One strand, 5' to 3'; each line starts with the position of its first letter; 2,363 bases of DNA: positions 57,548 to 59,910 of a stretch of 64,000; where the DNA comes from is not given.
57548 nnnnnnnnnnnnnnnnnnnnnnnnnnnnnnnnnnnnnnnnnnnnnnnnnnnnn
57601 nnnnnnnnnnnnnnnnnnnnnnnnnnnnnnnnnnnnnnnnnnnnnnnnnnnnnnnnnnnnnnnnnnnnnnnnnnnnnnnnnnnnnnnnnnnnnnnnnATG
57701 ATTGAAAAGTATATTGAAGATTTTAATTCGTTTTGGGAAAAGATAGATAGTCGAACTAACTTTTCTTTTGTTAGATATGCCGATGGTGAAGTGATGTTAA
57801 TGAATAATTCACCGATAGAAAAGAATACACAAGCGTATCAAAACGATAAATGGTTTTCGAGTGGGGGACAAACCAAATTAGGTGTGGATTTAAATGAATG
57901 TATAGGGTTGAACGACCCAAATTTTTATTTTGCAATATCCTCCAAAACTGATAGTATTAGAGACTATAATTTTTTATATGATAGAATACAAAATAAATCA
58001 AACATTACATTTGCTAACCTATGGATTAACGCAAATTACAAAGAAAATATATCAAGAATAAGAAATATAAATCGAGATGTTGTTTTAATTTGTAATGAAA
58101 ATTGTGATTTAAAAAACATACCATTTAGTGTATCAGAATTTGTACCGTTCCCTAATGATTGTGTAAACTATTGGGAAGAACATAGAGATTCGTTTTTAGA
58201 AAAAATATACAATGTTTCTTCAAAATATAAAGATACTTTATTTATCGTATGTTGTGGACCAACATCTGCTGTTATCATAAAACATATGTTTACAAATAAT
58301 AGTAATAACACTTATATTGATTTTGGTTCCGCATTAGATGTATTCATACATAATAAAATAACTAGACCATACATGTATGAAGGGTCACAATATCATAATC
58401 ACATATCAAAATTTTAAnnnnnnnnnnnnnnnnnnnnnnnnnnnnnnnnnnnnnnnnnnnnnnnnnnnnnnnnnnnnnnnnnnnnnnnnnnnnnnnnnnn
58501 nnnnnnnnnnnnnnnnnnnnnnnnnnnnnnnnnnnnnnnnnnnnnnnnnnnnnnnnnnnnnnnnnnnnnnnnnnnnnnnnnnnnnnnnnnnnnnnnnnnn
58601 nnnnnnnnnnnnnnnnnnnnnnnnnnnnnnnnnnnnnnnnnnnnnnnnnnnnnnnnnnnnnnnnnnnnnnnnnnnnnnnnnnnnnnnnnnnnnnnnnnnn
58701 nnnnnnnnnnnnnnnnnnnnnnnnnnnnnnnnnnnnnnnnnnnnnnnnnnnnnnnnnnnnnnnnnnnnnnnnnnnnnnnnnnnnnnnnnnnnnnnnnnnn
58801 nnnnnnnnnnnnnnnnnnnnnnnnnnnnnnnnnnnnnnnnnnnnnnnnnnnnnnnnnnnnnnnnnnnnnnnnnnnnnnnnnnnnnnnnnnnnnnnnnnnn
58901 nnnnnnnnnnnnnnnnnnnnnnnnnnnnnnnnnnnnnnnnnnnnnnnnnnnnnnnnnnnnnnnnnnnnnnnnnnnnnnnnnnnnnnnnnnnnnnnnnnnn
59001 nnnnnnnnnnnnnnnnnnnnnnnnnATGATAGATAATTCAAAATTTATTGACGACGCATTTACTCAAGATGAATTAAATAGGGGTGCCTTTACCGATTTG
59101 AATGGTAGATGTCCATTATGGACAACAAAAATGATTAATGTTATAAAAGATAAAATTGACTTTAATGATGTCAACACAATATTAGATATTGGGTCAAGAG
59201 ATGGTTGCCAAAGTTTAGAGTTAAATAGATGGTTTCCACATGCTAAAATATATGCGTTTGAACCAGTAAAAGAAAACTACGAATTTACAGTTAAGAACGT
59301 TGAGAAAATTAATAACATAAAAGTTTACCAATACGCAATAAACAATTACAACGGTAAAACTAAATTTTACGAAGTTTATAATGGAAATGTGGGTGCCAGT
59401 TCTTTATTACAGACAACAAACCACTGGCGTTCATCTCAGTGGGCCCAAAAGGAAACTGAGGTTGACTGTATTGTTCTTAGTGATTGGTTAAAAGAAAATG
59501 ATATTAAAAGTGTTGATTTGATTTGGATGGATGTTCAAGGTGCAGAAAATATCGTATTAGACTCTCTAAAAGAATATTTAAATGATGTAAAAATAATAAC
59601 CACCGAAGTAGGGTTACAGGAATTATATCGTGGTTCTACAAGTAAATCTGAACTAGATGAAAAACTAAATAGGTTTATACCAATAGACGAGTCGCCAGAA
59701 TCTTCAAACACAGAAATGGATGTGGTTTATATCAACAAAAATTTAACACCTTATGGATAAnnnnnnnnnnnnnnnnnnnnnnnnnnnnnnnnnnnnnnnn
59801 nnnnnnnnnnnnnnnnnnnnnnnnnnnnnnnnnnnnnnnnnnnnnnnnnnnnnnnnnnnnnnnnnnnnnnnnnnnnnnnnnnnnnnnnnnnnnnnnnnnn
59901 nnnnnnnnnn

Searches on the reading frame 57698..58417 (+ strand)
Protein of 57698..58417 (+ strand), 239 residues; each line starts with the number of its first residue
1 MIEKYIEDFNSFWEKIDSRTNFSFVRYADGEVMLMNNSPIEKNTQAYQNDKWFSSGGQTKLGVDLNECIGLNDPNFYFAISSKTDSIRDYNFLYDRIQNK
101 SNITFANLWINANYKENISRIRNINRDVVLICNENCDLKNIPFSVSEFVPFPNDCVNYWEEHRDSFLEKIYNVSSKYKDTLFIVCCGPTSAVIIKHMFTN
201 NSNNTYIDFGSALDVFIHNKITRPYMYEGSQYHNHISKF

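Call 22: search_protein_families(library=pfam, proteins=[window:57698-58417:+], max_evalue=0.001)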
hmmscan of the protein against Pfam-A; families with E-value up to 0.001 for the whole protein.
window:57698-58417:+ (239 aa): 1 family
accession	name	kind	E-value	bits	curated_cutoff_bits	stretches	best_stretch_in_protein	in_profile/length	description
PF22882.2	GT-D-like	-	0.00012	21.9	27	0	12-215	10-209/210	GT-D fold-like domain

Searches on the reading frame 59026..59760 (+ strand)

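Call 22: search_protein_families(library=pfam, proteins=[window:59026-59760:+], max_evalue=0.001)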
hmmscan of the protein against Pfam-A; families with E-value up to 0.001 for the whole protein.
window:59026-59760:+ (244 aa): 1 family
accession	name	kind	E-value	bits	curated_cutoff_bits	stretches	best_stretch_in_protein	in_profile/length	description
PF05050.19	Methyltransf_21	-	1e-19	71.8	22.7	1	54-215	1-167/173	Methyltransferase FkbM domain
